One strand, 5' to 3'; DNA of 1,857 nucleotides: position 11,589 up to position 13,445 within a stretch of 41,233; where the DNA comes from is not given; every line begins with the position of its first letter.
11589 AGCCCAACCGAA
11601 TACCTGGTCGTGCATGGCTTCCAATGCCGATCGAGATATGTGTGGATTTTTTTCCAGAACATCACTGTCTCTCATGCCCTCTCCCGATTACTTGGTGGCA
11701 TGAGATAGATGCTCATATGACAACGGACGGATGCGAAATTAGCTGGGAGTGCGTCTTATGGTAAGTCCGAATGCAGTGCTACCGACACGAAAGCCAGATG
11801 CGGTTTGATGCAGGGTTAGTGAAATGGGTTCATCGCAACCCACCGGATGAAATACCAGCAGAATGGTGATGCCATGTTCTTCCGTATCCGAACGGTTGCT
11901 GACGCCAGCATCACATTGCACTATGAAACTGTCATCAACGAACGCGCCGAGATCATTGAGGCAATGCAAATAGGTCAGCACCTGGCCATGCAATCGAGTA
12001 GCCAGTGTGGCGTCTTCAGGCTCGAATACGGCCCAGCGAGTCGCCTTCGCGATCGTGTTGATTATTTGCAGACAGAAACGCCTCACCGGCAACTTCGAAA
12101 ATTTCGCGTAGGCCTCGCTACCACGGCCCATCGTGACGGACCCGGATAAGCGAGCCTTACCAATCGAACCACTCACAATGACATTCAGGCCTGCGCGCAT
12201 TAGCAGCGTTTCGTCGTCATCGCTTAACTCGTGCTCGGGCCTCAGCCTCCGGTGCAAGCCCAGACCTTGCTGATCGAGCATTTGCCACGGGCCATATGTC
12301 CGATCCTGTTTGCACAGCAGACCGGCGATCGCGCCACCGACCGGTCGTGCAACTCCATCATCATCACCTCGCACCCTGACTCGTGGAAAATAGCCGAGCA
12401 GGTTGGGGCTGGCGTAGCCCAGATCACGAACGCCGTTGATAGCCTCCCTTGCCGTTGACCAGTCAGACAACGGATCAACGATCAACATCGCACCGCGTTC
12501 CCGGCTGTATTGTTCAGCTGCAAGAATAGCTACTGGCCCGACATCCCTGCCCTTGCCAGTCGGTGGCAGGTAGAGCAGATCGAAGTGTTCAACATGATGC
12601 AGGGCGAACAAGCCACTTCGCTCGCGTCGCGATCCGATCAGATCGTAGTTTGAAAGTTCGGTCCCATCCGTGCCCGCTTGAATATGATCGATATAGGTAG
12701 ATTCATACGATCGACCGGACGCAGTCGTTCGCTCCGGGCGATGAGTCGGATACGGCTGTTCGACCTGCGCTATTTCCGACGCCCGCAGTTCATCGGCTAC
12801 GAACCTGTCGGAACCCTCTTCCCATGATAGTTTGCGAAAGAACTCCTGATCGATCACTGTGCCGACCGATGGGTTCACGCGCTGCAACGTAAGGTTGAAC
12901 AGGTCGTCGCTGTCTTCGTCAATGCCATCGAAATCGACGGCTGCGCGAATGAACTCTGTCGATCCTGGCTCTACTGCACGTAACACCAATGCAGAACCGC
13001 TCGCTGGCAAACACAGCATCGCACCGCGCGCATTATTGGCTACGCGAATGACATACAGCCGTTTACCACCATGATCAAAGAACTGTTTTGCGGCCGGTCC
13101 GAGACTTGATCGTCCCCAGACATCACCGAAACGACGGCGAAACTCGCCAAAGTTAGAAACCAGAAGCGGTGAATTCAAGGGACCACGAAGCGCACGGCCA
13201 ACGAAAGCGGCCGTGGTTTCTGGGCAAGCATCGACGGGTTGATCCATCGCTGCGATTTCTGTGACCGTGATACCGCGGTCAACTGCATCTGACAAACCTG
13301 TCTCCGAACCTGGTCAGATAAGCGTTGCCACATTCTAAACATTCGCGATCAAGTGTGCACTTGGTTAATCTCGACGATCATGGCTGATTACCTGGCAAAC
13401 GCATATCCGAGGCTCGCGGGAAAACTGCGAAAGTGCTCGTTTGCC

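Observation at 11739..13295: Orphan, strongly diverged contractile-tail-sheath homolog with no tube, baseplate or spike partners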

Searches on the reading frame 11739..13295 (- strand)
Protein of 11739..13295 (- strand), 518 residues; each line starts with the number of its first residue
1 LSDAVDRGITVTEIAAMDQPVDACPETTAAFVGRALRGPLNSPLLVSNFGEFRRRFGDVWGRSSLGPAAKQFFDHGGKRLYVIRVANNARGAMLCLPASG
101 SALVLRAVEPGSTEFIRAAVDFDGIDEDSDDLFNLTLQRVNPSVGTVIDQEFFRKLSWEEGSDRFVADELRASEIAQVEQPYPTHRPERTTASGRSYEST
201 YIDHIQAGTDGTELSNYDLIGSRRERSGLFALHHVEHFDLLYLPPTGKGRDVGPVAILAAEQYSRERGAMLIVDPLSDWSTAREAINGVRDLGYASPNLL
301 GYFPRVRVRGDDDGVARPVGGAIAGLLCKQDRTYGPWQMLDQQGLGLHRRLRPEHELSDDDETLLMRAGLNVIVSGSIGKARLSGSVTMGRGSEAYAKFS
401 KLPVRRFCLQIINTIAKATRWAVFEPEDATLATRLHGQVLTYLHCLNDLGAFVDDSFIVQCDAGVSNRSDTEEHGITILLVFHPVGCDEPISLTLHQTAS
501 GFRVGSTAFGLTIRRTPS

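Call 3: search_protein_families(library=pfam, proteins=[window:11739-13295:-], max_evalue=1)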
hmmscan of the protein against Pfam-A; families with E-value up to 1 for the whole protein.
window:11739-13295:- (518 aa): 1 family
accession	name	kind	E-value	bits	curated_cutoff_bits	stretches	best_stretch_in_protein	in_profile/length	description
PF17482.7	Phage_sheath_1C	-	0.00011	22.6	26.9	1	397-470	4-76/104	Phage tail sheath C-terminal domain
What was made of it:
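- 12012..12086 (-): C-terminal long-helix block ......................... (residues 404-428). It is the best-retained sheath signature. PF17482 partial hit over residues 397-470 (call 3).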

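Call 4: search_protein_families(library=phrogs, proteins=[window:11739-13295:-], max_evalue=1)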
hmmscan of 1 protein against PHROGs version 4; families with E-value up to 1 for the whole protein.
window:11739-13295:- (518 aa): 4 families
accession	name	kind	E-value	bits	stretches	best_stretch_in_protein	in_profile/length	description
phrog_23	-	tail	2.9e-30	106.5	1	4-501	23-466/496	tail sheath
phrog_15814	-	unknown function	6e-10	38.8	2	20-87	21-88/738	-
phrog_17610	-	tail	6.3e-08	31.9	1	286-501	893-1110/1135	tail sheath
phrog_20240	-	unknown function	0.24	11.8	1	7-90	7-89/272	-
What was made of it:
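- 11739..13295 (-): Solitary sheath-fold gene, 518 aa, TTG start. PHROG 23 E=2.9e-30 (call 4).
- On Contractile tail sheath superfamily (Pfam PF04984/PF17482; PHROG 23): PHROG 23 E=2.9e-30 over residues 4-501 (call 4).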

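Call 5: search_protein_families(library=ncbifam, proteins=[window:11739-13295:-], max_evalue=1)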
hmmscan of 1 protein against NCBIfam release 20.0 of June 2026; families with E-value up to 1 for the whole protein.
window:11739-13295:- (518 aa): 0 families
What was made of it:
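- Checked: NCBIfam has no match (call 5).
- Tried and rejected: NCBIfam: no family (call 5).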

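Call 11: find_homologous_proteins(query=window:11739-13295:-, max_evalue=0.001)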
Query window:11739-13295:- (518 aa): 1934 proteins with E <= 0.001 among 8000 candidates; the best 120 are listed.
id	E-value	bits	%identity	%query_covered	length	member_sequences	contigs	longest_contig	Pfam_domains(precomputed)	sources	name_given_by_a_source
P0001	0.0e+0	1128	95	100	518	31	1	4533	PF17482.8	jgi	jgi:phage tail sheath protein FI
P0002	0.0e+0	1126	95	100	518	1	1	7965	PF17482.8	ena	-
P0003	0.0e+0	1123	95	100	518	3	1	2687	PF17482.8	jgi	-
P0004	0.0e+0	1119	94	100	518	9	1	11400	PF17482.8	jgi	-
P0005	0.0e+0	1076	91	100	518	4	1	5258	-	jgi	-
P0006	0.0e+0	1061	89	100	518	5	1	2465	-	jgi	jgi:phage tail sheath protein FI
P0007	0.0e+0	1057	89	100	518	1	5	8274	-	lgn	-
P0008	0.0e+0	1057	88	100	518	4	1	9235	PF17482.8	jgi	jgi:Bacteriophage tail sheath protein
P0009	0.0e+0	1055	88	100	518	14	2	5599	-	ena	-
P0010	0.0e+0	1011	84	100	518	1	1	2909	-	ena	-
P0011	1.7e-298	1008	83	100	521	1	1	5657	-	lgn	-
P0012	1.6e-296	1002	83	100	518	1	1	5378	PF17482.8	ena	-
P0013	1.1e-292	989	82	100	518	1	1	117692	PF17482.8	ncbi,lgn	-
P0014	1.2e-292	989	82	100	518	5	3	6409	PF17482.8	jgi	jgi:phage tail sheath protein FI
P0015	1.3e-292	989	83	100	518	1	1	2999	-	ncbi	-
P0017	1.2e-291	986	81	100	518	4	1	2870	PF17482.8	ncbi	-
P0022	6.9e-288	973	81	99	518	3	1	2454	PF17482.8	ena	-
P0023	1.6e-286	969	81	100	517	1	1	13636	PF17482.8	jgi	-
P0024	3.9e-285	964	80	100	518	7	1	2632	PF17482.8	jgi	jgi:phage tail sheath protein FI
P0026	2.8e-284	961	80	100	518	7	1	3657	PF17482.8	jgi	jgi:phage tail sheath protein FI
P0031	5.6e-283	957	80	99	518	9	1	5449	PF17482.8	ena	-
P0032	1.5e-282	956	80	100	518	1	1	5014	PF17482.8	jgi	jgi:phage tail sheath protein FI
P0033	3.3e-281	951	79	99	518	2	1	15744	PF17482.8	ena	-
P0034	4.0e-281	951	79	100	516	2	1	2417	PF17482.8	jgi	jgi:phage tail sheath protein FI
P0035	2.6e-280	948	78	100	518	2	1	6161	PF17482.8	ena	-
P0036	7.0e-280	947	81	97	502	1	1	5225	PF17482.8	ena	-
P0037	8.9e-280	946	78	99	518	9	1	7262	PF17482.8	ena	-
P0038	9.6e-280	946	80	99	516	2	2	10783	PF17482.8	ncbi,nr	ncbi:MAG TPA: hypothetical protein PKH39_14905 [Woeseiaceae bacterium]|nr:hypothetical protein [Woes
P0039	1.1e-279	946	79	100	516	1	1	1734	PF17482.8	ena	-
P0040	1.2e-279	946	79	100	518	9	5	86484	PF17482.8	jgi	-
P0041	1.9e-279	945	78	100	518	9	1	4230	PF17482.8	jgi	jgi:phage tail sheath protein FI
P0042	2.7e-279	945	79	99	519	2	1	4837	PF17482.8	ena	-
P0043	4.1e-278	941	79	100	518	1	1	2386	PF17482.8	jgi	jgi:phage tail sheath protein FI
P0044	6.0e-278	940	79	98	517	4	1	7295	PF17482.8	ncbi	-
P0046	1.7e-277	939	78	99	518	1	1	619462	PF17482.8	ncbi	-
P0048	2.5e-276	935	78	100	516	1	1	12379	PF17482.8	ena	-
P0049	3.5e-276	935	78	100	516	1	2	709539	PF17482.8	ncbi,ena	-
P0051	1.3e-274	929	78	100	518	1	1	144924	PF17482.8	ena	-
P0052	2.6e-273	925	77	100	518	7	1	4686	PF17482.8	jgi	-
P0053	6.4e-273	924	77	99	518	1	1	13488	PF17482.8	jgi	jgi:phage tail sheath protein FI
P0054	1.0e-272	923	77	100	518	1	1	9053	PF17482.8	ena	-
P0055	2.0e-272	922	79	96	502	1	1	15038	PF17482.8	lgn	-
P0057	1.2e-271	920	77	99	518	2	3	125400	PF17482.8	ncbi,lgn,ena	-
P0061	1.1e-270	916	78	100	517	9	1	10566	PF17482.8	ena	-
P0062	4.1e-270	915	77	99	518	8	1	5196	PF17482.8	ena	-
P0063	8.8e-270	913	76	99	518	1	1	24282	PF17482.8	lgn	-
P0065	3.8e-267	905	75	99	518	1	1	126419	PF17482.8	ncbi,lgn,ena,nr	ncbi:MAG: hypothetical protein K0U72_14260 [Gammaproteobacteria bacterium]|nr:hypothetical protein [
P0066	1.8e-266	902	76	99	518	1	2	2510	PF17482.8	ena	-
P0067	3.4e-265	898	75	99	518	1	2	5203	PF17482.8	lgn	-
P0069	1.1e-264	897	76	100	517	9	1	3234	PF17482.8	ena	-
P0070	3.5e-264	895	75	99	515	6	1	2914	PF17482.8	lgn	-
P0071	7.1e-263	891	74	99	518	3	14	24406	PF17482.8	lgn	-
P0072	3.7e-262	888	76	99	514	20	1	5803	PF17482.8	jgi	jgi:phage tail sheath protein FI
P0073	4.3e-262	888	75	100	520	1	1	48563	PF17482.8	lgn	-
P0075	2.1e-261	886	74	100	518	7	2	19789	PF17482.8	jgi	jgi:phage tail sheath protein FI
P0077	1.7e-260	883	74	99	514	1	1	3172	PF17482.8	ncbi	-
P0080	3.6e-258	875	74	99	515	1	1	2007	PF17482.8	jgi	jgi:phage tail sheath protein FI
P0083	1.7e-256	870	75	97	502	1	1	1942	PF17482.8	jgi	jgi:phage tail sheath protein FI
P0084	3.3e-256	869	73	99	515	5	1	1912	PF17482.8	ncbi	-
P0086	1.7e-255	866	74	99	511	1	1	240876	PF17482.8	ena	-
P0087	2.0e-255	866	73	99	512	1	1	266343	PF17482.8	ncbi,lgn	-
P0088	3.6e-255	865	74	97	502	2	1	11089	PF17482.8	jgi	jgi:hypothetical protein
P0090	5.6e-254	861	72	99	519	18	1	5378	PF17482.8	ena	-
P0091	2.1e-253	859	73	99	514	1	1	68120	PF17482.8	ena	-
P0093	3.9e-252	855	72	99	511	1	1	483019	PF17482.8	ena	-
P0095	3.0e-251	852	74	97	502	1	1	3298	PF17482.8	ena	-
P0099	4.6e-250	848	72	99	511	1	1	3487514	PF17482.8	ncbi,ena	-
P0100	3.3e-249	846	72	99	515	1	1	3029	PF17482.8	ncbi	-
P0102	2.4e-248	843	71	99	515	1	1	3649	PF17482.8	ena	-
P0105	1.0e-246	837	70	99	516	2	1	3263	PF17482.8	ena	-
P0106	1.1e-246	837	72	99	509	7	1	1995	PF17482.8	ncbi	-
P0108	9.5e-246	834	70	99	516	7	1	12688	PF17482.8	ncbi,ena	-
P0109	2.0e-245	833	70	99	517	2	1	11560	PF17482.8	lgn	-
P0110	3.3e-245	832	70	99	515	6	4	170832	PF17482.8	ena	-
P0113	2.1e-244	830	70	99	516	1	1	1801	PF17482.8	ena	-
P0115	2.8e-244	829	70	99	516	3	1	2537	PF17482.8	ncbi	-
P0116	3.6e-244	829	71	99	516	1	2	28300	PF17482.8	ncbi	-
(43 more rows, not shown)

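Call 12: find_related_loci(query=window:11739-13295:-, collection=genome_contigs, flank=10000)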
Query window:11739-13295:- (518 aa) in genome_contigs; peptide patterns used: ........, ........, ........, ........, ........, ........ (x = any residue, [..] = any of these).
83 stretches matched a pattern; 12 encode a relative of the query (tblastn E <= 1e-3); 12 distinct loci.
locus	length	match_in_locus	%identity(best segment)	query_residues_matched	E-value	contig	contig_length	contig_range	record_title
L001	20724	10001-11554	90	1-518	0e+0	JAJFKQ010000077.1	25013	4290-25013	MAG: Woeseiaceae bacterium isolate OFTM126 OFTM126_76, whole genome shotgun sequence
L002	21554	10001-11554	81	1-518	0e+0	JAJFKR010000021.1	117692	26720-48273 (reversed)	MAG: Woeseiaceae bacterium isolate OFTM24 OFTM24_20, whole genome shotgun sequence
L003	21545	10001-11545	80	1-515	0e+0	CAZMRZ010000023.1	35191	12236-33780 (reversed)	MAG TPA_asm: uncultured Woeseiaceae bacterium isolate SRP155585_co2_43 genome assembly, contig: NODE_374_length_35191_co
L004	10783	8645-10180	80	1-514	0e+0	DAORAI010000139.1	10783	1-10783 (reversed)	MAG TPA_asm: Woeseiaceae bacterium isolate AMR_MDS_0962 NODE_993_length_10783_cov_4.789150, whole genome shotgun sequenc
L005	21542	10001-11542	77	1-514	0e+0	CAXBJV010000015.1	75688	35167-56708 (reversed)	MAG TPA_asm: uncultured Woeseiaceae bacterium isolate ERR2762122_metabat2_19 genome assembly, contig: ERZ3421826.630, wh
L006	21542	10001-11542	78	1-516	0e+0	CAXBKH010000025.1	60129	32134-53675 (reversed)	MAG TPA_asm: uncultured bacterium isolate ERR2762155_maxbin2_30 genome assembly, contig: ERZ3421563.260, whole genome sh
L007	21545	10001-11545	76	1-516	0e+0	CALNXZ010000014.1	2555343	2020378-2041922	MAG: uncultured Gammaproteobacteria bacterium isolate LOGT_bin.0049 genome assembly, contig: contig_18532, whole genome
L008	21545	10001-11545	75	1-515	0e+0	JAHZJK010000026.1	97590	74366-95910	MAG: Gammaproteobacteria bacterium isolate P_S1_bin.8 k141_1165998, whole genome shotgun sequence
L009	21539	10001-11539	72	1-513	0e+0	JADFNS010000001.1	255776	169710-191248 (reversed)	MAG: Proteobacteria bacterium isolate B64T3L11 B64T3L11_NODE3, whole genome shotgun sequence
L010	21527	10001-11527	72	1-513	0e+0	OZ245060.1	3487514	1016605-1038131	MAG: Woeseiaceae bacterium isolate b44c815b-09e0-4d9a-b88f-0cd5301d0f37 genome assembly, chromosome: 1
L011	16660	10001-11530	68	1-509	0e+0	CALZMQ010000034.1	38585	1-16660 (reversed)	MAG: uncultured Woeseiaceae bacterium isolate FO_M_Gamma_097 genome assembly, contig: scaffold_692, whole genome shotgun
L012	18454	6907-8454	81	1-516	0e+0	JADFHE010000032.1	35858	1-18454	MAG: Proteobacteria bacterium isolate B33T1B5 B33T1B5_NODE717, whole genome shotgun sequence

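Call 13: find_encoding_contigs(protein=P0099, flank=10000, max_places=2)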
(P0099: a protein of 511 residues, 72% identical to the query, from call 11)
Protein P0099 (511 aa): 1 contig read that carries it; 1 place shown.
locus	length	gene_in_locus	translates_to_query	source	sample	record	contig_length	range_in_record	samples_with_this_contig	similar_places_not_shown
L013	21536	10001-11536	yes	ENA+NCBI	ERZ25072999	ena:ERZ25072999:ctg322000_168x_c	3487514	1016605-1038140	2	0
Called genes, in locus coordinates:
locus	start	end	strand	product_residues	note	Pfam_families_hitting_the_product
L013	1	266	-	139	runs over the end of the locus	PF00903:Glyoxalase, PF13669:Glyoxalase_4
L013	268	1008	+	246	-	PF00702:Hydrolase, PF13419:HAD_2, PF13242:Hydrolase_like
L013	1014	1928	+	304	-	-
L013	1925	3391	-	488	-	PF00691:OmpA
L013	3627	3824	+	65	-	-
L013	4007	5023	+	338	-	PF16881:LIAS_N (faint), PF04055:Radical_SAM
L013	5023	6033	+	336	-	PF08496:Peptidase_S49_N, PF01343:Peptidase_S49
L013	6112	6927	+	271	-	PF01435:Peptidase_M48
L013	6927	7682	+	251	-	PF08241:Methyltransf_11, PF08242:Methyltransf_12 (weak), PF13649:Methyltransf_25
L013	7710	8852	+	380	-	PF03734:YkuD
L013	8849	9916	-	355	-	PF00291:PALP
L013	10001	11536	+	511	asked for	PF17482:Phage_sheath_1C (faint)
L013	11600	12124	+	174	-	PF04542:Sigma70_r2, PF08281:Sigma70_r4_2, PF04545:Sigma70_r4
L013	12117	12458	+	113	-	-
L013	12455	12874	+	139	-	-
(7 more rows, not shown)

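Call 17: search_solved_structures(query=A1, max_evalue=1, show_alignments=2)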
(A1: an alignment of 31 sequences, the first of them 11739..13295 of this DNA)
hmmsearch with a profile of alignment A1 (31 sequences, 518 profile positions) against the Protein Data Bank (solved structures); distinct sequences matched with E-value up to 1: 23.
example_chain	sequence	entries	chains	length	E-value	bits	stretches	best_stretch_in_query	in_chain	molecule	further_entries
8bky_A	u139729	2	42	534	1.4e-30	109.2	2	7-100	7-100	Phage tail sheath protein | Phage tail sheath family protein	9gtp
8bl4_V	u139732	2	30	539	1.8e-28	102.2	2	217-501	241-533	Phage tail sheath family protein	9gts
9ezm_A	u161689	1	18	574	1.3e-26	96.1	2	213-491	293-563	Phage tail sheath protein FI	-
9qgl_2A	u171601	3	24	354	8.3e-12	47.3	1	301-481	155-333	Phage tail sheath family protein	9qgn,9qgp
6j0b_A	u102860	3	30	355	7.2e-10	40.9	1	295-481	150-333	Pvc2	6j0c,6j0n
9qgl_3A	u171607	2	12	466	1.2e-09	40.1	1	310-481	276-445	Phage tail sheath family protein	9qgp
6j0n_V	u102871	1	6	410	6.5e-09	37.7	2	320-447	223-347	Pvc4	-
6j0n_t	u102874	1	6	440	2.1e-08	36.1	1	315-481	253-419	Pvc3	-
6rao_D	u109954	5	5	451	7.9e-08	34.2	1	320-481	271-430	Afp3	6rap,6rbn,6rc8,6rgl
9ev2_S1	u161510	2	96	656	2.8e-07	32.3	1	273-502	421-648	Tail sheath protein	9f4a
6rao_C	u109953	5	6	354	4.9e-07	31.6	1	324-479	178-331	Afp2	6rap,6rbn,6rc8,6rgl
7adz_2A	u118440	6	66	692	6.7e-06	27.8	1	312-453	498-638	Putative phage tail sheath protein FI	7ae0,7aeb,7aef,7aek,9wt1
9mkb_1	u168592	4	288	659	5.8e-05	24.7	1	273-502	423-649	gp18, tail sheath protein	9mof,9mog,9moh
6rao_E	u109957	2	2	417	0.00028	22.5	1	301-495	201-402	Afp4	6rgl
7b5h_AO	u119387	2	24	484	0.0005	21.6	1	323-453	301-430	All3325 protein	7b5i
3j2m_U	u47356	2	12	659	0.00056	21.5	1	273-502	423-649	Tail sheath protein Gp18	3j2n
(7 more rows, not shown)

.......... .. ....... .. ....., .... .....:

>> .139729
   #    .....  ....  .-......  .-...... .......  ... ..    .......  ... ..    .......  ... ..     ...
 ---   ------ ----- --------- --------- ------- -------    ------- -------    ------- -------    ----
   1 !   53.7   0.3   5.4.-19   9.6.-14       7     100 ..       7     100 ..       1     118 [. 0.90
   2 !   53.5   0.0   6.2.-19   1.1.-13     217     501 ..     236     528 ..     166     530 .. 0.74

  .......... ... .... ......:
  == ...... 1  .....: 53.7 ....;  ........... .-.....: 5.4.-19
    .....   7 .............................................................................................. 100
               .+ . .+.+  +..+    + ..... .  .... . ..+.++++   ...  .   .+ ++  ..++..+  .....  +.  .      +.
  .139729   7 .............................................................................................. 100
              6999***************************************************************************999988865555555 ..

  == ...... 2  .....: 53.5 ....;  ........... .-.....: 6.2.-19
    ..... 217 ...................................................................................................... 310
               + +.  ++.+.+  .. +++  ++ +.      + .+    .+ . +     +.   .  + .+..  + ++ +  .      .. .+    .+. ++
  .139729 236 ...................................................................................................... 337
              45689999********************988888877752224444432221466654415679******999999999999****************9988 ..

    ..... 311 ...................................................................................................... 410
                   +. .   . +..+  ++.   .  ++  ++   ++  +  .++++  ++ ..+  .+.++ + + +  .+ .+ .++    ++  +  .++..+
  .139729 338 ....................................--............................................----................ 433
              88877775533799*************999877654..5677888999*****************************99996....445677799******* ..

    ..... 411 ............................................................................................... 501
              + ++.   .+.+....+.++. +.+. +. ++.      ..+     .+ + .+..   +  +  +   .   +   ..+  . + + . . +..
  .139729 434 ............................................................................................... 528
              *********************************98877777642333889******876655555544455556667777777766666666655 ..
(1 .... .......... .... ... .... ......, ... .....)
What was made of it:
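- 11739..13295 (-): PDB sheath profile E=1.4e-30 (call 17).
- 13254..13274 (-): N-terminal arm GITVTEI (residues 8-14), the counterpart of canonical PGVYVEE. Aligns to residues 7-13 of 8bky (call 17).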

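Call 26: predict_structure(alignment_id=A1)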
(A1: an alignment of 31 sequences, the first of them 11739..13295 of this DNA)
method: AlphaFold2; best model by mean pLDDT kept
length: 518 residues; sequences in the alignment: 31
mean_pLDDT: 53.4   pTM: 0.33
mean pLDDT of the five models: 53.4, 52.4, 52.3, 48.6, 43.7
residues with pLDDT >= 90: 0; 70-90: 102; 50-70: 196; < 50: 220
segments of 3 or more residues with pLDDT < 50: 1-42, 59-63, 83-103, 109-113, 142-145, 181-217, 223-226, 235-239, 247-249, 294-301, 309-312, 325-350, 367-369, 375-403, 466-471, 506-518
pLDDT, mean of each block of 10 residues (from residue 1): 26 29 29 36 61 61 54 62 39 35 49 53 62 64 55 74 77 66 34 30 26 42 53 50 56 61 56 64 65 47 53 53 49 34 36 65 55 44 29 30 55 76 72 85 79 84 55 69 76 74 51 32
secondary structure, 60 per line:
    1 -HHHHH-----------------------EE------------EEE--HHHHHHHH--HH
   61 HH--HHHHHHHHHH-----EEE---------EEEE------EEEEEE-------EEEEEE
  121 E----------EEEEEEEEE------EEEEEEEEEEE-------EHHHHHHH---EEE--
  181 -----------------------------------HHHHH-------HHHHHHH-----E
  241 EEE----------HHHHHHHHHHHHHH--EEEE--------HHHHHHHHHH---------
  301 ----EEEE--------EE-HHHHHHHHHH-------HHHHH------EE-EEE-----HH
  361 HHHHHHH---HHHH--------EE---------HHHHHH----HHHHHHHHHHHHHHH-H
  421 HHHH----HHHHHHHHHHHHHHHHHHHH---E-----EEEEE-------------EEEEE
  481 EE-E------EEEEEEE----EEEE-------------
elements in order: H2-6 E44-46 H49-56 H59-62 H65-74 E80-82 E92-95 E102-107 E115-121 E132-140 E147-157 H166-172 E176-178 H216-220 H228-234 E240-243 H254-267 E270-273 H282-291 E305-308 H320-329 H337-341 E351-353 H359-367 H371-374 H394-399 H404-418 H420-424 H429-448 E458-462 E476-482 E491-497 E502-505
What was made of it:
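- Tried and rejected: First AlphaFold run, on a shallow alignment of 31 Woeseiaceae orthologs at 70-95% identity: pLDDT 53, unusable (call 26).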

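Call 27: search_protein_representatives(protein=window:11739-13295:-)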
Query: 518 residues. Proteins with E-value up to 0.001 (for the whole library): 6094; up to 1e-10: 2454; up to 1e-30: 477. The best 150 are listed.
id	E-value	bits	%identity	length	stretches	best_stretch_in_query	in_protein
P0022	2.2e-288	973.1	81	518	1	1-515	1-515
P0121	1.1e-146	505.7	47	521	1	1-511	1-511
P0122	1.7e-146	505.0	48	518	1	1-511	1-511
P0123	3.6e-146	503.9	50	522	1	7-510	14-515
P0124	2.4e-139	481.5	58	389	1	1-391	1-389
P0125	1.1e-138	479.2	48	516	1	1-515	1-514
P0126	2.9e-131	454.8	56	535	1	13-396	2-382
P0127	3.2e-108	378.8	42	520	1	1-510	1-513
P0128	1.0e-105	370.5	64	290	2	234-442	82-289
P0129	6.7e-98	344.7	57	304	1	17-321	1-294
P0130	1.4e-94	333.7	39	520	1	5-509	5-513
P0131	3.3e-90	319.3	41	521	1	21-470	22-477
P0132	8.8e-89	314.6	47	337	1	179-510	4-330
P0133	4.4e-88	312.3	38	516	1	10-511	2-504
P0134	6.2e-88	311.8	37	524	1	5-504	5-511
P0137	4.1e-83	295.9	35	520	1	3-500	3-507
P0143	1.2e-81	291.0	36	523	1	2-484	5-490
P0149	1.1e-78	281.4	36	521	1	1-470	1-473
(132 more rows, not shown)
